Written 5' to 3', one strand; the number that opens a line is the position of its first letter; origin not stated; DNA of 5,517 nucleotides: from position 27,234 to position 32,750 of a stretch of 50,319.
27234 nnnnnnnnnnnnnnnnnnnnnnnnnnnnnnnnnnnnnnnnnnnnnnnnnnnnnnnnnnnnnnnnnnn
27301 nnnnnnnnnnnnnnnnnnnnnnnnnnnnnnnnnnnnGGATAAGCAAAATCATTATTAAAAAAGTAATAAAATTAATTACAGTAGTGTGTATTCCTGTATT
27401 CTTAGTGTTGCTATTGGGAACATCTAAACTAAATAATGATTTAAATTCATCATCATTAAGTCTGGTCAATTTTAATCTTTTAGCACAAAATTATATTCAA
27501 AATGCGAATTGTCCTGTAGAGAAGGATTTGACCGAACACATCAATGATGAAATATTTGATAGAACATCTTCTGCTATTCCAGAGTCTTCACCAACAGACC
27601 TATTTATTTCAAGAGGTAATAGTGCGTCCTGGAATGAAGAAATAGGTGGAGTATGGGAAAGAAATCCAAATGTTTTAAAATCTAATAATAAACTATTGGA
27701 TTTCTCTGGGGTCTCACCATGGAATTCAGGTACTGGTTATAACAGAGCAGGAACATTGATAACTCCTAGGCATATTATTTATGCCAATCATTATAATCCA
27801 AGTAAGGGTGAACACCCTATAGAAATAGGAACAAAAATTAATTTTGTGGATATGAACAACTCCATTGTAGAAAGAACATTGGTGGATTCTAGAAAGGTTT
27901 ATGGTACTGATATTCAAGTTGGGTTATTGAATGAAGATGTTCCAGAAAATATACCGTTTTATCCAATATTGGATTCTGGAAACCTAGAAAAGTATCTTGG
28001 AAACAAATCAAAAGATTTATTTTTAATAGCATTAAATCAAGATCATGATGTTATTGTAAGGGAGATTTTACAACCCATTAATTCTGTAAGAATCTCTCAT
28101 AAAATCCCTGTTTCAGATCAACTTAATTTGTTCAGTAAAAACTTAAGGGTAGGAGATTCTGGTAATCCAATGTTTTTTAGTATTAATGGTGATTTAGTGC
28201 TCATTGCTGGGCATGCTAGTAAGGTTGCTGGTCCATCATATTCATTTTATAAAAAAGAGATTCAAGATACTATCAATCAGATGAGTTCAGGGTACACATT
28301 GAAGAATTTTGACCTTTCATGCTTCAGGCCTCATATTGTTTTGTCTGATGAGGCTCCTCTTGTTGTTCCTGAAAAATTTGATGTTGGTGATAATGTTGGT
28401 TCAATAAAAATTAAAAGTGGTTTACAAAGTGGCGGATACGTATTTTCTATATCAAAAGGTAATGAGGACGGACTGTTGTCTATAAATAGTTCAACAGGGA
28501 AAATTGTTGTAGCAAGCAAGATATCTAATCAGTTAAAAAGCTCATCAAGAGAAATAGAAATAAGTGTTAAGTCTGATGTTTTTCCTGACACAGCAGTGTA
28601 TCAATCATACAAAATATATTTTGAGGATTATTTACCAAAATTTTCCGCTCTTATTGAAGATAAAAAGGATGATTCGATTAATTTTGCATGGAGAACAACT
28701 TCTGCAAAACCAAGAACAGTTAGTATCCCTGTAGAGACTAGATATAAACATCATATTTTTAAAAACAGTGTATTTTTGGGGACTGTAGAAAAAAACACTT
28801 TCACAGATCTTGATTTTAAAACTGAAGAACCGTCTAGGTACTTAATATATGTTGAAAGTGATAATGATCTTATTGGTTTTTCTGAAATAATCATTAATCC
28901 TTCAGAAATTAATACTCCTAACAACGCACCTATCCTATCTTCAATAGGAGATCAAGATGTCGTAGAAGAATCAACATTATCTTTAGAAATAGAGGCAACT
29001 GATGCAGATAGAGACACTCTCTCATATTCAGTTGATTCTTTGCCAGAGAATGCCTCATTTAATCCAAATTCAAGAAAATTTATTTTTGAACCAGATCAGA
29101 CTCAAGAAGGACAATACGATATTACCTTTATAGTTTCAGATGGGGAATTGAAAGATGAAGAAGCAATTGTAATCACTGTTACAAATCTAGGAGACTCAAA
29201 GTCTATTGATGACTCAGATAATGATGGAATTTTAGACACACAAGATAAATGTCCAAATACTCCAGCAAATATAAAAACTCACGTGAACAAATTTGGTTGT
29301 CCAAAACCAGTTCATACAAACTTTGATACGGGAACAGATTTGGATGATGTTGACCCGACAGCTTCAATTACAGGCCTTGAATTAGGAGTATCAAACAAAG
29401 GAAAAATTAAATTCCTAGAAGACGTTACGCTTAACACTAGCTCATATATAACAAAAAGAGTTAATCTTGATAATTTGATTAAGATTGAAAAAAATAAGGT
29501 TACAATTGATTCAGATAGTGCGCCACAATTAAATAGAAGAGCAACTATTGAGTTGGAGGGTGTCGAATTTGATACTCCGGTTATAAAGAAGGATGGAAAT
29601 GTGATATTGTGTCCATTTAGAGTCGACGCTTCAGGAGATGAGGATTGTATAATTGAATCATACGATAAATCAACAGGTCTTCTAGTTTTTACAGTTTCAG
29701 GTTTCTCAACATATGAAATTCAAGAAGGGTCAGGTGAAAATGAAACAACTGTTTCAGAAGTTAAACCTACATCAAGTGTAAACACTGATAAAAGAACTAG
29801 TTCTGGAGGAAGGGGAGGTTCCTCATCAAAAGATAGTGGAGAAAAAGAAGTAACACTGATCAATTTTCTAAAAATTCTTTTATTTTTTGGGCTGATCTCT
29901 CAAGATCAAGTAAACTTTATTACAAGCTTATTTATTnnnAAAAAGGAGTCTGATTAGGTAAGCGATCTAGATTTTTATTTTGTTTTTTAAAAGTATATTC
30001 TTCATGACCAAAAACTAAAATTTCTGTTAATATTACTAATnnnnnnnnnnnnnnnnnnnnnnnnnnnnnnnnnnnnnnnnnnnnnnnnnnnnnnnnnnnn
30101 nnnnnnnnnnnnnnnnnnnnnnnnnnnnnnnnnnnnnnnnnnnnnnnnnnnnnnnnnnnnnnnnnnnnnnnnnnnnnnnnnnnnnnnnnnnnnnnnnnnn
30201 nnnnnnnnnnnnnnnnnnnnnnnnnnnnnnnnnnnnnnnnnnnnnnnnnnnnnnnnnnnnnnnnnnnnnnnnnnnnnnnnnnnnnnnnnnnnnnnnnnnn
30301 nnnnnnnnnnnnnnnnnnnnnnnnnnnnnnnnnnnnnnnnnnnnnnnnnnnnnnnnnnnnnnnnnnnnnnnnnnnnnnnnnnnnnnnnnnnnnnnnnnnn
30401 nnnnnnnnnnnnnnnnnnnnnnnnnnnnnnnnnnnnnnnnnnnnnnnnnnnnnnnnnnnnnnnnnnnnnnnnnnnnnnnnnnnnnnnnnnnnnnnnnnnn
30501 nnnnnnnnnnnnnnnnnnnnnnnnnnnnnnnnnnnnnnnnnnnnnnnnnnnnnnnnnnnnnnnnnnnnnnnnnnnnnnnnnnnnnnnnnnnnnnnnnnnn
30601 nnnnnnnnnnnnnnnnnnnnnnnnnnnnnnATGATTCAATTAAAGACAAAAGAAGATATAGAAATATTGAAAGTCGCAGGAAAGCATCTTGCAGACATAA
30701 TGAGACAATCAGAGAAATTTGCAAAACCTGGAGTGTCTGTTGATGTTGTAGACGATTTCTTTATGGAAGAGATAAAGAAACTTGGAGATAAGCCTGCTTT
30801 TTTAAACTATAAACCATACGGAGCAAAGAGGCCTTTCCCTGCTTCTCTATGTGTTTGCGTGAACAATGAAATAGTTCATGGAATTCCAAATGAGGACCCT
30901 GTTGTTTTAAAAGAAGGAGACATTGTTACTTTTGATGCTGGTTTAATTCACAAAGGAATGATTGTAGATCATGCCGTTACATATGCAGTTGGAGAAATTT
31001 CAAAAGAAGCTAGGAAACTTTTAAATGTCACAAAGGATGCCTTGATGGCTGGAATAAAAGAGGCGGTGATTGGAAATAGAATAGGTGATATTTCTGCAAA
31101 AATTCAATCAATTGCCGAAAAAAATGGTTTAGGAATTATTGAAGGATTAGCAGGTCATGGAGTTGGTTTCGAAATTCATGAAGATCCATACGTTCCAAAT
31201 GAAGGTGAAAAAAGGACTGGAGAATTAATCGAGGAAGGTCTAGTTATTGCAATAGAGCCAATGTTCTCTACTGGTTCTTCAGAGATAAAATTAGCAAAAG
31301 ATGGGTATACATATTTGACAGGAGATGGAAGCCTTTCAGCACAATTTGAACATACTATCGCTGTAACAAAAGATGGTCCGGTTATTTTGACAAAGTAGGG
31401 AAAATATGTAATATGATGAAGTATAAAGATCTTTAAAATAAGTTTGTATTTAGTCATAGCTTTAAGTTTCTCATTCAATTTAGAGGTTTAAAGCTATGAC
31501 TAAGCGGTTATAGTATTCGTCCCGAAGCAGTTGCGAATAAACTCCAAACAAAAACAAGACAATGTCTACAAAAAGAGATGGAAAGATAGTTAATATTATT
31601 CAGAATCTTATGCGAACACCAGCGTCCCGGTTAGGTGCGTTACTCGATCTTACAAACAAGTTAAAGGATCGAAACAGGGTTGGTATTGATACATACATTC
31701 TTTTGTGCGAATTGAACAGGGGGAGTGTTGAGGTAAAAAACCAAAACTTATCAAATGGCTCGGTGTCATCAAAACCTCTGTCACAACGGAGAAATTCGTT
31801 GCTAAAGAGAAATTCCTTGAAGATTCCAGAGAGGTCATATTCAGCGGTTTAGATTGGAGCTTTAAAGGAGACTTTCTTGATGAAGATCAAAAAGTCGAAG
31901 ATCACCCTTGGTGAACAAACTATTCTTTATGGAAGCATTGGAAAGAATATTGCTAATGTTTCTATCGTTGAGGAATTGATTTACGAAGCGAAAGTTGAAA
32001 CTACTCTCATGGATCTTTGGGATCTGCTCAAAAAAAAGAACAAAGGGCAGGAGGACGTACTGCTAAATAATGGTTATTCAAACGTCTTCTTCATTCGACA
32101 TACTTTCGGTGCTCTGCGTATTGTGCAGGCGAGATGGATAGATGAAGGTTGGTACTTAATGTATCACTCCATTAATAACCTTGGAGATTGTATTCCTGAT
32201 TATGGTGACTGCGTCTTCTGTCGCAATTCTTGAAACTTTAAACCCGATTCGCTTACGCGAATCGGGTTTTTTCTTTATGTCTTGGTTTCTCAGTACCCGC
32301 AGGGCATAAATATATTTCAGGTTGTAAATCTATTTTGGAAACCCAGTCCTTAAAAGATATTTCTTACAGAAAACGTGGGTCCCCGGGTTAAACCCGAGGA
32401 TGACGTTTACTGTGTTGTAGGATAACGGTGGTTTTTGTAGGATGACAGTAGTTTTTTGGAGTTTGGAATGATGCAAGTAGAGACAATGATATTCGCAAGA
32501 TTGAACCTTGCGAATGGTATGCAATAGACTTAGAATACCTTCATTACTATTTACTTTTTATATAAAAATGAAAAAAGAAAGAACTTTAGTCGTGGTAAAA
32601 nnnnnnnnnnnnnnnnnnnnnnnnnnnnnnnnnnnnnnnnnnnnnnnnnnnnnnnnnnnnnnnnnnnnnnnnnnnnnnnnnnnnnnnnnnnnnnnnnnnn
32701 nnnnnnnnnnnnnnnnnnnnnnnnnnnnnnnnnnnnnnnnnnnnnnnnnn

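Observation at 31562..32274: Compositionally foreign two-gene cassette of unknown function after map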

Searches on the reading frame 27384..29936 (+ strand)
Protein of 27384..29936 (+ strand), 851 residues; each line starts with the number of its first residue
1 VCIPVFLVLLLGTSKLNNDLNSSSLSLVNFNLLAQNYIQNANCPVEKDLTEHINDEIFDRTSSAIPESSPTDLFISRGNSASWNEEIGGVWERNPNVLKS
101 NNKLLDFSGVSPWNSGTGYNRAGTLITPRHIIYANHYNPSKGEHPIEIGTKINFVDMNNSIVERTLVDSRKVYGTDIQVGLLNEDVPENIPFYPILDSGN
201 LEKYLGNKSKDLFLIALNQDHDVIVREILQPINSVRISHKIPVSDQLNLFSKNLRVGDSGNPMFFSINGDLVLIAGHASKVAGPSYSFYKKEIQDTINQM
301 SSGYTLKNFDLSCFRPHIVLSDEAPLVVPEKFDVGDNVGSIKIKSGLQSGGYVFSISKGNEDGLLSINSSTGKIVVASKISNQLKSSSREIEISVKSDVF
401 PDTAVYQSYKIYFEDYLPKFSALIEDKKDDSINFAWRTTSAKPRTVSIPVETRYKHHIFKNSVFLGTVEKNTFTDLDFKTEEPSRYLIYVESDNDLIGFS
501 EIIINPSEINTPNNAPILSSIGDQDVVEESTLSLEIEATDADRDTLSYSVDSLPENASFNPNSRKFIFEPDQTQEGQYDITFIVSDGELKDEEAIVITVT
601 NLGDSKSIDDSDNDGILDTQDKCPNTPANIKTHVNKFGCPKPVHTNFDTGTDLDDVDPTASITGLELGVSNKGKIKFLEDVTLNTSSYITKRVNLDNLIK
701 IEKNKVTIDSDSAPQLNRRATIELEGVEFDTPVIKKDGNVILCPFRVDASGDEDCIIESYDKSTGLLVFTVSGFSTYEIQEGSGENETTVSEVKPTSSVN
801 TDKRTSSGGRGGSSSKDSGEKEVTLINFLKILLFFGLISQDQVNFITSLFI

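Call 61: search_protein_families(library=pfam, proteins=[window:27384-29936:+], max_evalue=0.001)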
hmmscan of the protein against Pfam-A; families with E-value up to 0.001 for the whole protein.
window:27384-29936:+ (851 aa): 4 families
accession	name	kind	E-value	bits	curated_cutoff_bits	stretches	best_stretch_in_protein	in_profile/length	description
PF05345.18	He_PIG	-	8.6e-09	36.2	24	1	515-600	1-96/96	Putative Ig domain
PF04096.20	Nucleoporin2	-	8e-07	29.7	28.4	1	660-778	22-147/148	Nup98-96 autopeptidase S59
PF17963.7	Big_9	-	2.2e-06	28.9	23.6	1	513-591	1-81/89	Bacterial Ig domain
PF17892.7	Cadherin_5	-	0.00058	20.1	26.5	1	534-594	29-92/98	Cadherin-like domain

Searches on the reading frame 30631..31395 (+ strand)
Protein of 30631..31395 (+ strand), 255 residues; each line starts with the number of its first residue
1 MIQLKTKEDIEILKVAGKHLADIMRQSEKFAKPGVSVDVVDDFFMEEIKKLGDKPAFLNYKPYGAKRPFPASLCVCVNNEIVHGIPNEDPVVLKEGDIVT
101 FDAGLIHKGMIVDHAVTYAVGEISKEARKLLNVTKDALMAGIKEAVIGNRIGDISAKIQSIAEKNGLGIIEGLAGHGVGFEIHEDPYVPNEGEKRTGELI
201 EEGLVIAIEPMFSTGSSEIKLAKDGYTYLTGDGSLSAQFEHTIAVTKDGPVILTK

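Call 17: find_related_loci(query=window:30631-31395:+, collection=genome_contigs, flank=6000)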
Query window:30631-31395:+ (255 aa) in genome_contigs; peptide patterns used: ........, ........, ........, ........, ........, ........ (x = any residue, [..] = any of these).
600 stretches matched a pattern (row limit reached: there are more); 552 encode a relative of the query (tblastn E <= 1e-3); the best 80 are kept; 80 distinct loci.
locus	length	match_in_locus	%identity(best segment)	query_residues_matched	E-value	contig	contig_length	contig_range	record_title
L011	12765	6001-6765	67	1-255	7e-112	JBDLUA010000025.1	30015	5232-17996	MAG: Candidatus Parcubacteria bacterium isolate lewisrun_2019_sw_WHONDRS-S19S_0014_B_bin.73 scaffold_1185159, whole geno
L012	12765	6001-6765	65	1-255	5e-105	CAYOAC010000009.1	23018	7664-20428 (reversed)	MAG TPA_asm: uncultured Candidatus Saccharibacteria bacterium isolate SRP286056_co3_500 genome assembly, contig: NODE_19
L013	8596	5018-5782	60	1-255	2e-99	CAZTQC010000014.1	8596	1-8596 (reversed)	MAG TPA_asm: uncultured Candidatus Saccharibacteria bacterium isolate binchicken_co59_837 genome assembly, contig: NODE_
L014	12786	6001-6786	58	1-255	2e-92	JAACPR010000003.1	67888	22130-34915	MAG: Candidatus Parcubacteria bacterium isolate CG_2015-02_34_13 CG_2015-02_curated_scaffold_178, whole genome shotgun s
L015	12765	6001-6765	53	1-255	2e-90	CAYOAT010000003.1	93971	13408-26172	MAG TPA_asm: uncultured Candidatus Saccharibacteria bacterium isolate binchicken_co113_255 genome assembly, contig: NODE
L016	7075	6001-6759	50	2-255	6e-77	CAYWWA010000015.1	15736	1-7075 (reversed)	MAG TPA_asm: uncultured Candidatus Saccharibacteria bacterium isolate SRP263991_co7_226 genome assembly, contig: NODE_66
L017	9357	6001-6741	46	1-255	1e-68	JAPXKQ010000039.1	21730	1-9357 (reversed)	MAG: Tissierellaceae bacterium isolate binned_ad_5.115 NODE_2341_length_21730_cov_3.645512, whole genome shotgun sequenc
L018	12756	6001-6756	46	1-255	2e-68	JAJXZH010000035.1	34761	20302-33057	MAG: bacterium isolate BP7.bin44 NODE_1548_length_34761_cov_1.729774, whole genome shotgun sequence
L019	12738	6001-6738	48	1-254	3e-68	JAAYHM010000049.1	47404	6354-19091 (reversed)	MAG: Tissierellia bacterium isolate AS09scLD_382 39034_AS09, whole genome shotgun sequence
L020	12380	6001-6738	47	1-254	2e-67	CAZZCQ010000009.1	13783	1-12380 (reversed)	MAG TPA_asm: uncultured Tissierella sp. isolate binchicken_co157_6 genome assembly, contig: NODE_10647_length_13783_cov_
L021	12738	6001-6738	44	1-254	2e-66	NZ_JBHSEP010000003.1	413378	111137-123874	Cohnella hongkongensis strain CCUG 49571 spades_K_17_127_3, whole genome shotgun sequence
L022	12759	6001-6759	46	1-255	2e-66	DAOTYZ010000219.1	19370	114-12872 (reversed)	MAG TPA_asm: Candidatus Roseilinea sp. isolate H35_457 k137_2292632, whole genome shotgun sequence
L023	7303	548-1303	45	1-254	1e-66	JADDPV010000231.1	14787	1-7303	MAG: Rubrobacter sp. isolate LC3_2 AB19_LC3_659_length_14814_cov_50, whole genome shotgun sequence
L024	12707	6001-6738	44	1-254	1e-66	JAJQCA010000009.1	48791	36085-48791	MAG: Alistipes sp. isolate C.6_1 NODE_111_length_48791_cov_11.381258, whole genome shotgun sequence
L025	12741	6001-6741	46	1-255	3e-66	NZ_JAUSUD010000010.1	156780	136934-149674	Metabacillus malikii strain DSM 29005 Ga0480537_10, whole genome shotgun sequence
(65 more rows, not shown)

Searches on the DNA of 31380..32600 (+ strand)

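Call 45: search_rna_families(source=window, start=31380, end=32600, threshold=evalue, max_evalue=5)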
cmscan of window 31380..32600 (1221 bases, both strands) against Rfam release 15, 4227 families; matches with E-value up to 5: 13.
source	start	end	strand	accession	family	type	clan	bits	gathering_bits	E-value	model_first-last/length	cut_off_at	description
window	31442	31507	+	RF04211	MIR5185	Gene; miRNA;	-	23.5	101.7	0.081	1-111/111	no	MIR5185 microRNA precursor family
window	32219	32276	+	RF02399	NsiR1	Gene; sRNA;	-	22.1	39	0.11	1-60/60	no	Nitrogen stress-induced RNA 1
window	31447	31506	-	RF03956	mir-737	Gene; miRNA;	-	21.9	60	1.3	1-63/63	no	mir-737 microRNA precursor family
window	32155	32227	+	RF01404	PinT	Gene; sRNA;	-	21.3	60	0.13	1-76/76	no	PinT (STnc440) Hfq binding RNA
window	32206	32275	+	RF02837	anti-hemB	Gene; sRNA;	-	20.2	49.5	0.058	1-81/81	no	Burkholderia RNA 7 (anti-hemB)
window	32212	32275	+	RF02278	Betaproteobacteria_toxic_sRNA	Gene; sRNA;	-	20.2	50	0.27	1-64/64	no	Betaproteobacteria toxic small RNA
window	31714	31761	-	RF00328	snoZ161_228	Gene; snRNA; snoRNA; CD-box;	CL00056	18.4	45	2.7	1-93/93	no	Small nucleolar RNA Z161/Z228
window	32210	32282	+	RF00519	suhB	Gene; sRNA;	CL00108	18.2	41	0.67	1-77/77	no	Makes More Granules Regulator RNA (mmgR)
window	31448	31505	-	RF04172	MIR8675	Gene; miRNA;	-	18.2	90.8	2.9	20-77/95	no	MIR8675 microRNA precursor family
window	32285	32373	-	RF00132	snoR24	Gene; snRNA; snoRNA; CD-box;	-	18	38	4.7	1-92/92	no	Small nucleolar RNA R24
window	32238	32297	-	RF00382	DnaX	Cis-reg; frameshift_element;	-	17.7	35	0.43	1-65/65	no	DnaX ribosomal frameshifting element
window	31449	31504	-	RF03578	mir-3910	Gene; miRNA;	-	17.2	95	3.5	1-82/82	no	mir-3910 microRNA precursor family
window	31685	31736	+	RF01125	sR4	Gene; snRNA; snoRNA; CD-box;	-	13.6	50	3.7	1-56/56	no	Small nucleolar RNA sR4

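Call 89: search_rna_families(sources=[L091, L094, L123, L096], threshold=gathering)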
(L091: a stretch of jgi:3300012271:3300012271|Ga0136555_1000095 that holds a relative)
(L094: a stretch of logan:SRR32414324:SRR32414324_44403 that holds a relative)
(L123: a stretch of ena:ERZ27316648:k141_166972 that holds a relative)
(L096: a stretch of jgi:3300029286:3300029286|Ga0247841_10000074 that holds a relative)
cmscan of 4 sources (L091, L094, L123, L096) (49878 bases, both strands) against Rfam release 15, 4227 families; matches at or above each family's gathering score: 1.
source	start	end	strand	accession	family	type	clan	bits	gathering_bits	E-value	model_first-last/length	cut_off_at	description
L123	2929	2999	+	RF00005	tRNA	Gene; tRNA;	CL00001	55.9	29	1.9e-09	1-71/71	no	tRNA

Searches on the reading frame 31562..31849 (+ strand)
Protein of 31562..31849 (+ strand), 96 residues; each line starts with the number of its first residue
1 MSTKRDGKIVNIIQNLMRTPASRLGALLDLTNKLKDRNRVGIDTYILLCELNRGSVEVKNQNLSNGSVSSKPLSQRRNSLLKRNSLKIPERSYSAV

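Call 8: search_protein_families(library=pfam, proteins=[window:31562-31849:+], max_evalue=10)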
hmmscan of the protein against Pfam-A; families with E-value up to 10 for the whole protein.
window:31562-31849:+ (96 aa): 0 families

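Call 9: search_protein_families(library=phrogs, proteins=[window:31562-31849:+], max_evalue=10)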
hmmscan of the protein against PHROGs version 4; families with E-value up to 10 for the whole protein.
window:31562-31849:+ (96 aa): 0 families

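Call 16: find_homologous_proteins(query=window:31562-31849:+, max_evalue=0.01)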
Query window:31562-31849:+ (96 aa): 1 proteins with E <= 0.01 among 3 candidates.
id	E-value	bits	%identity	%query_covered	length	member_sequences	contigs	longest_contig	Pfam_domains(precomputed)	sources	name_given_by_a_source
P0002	2.7e-52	192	100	100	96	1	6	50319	-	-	-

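Call 93: search_protein_families(library=padloc, proteins=[window:31562-31849:+], max_evalue=0.1)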
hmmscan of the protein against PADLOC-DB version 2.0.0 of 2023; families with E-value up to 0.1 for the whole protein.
window:31562-31849:+ (96 aa): 0 families

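Call 94: search_protein_families(library=ncbifam, proteins=[window:31562-31849:+], max_evalue=0.01)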
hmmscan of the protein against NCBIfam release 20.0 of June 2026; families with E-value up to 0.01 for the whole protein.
window:31562-31849:+ (96 aa): 0 families
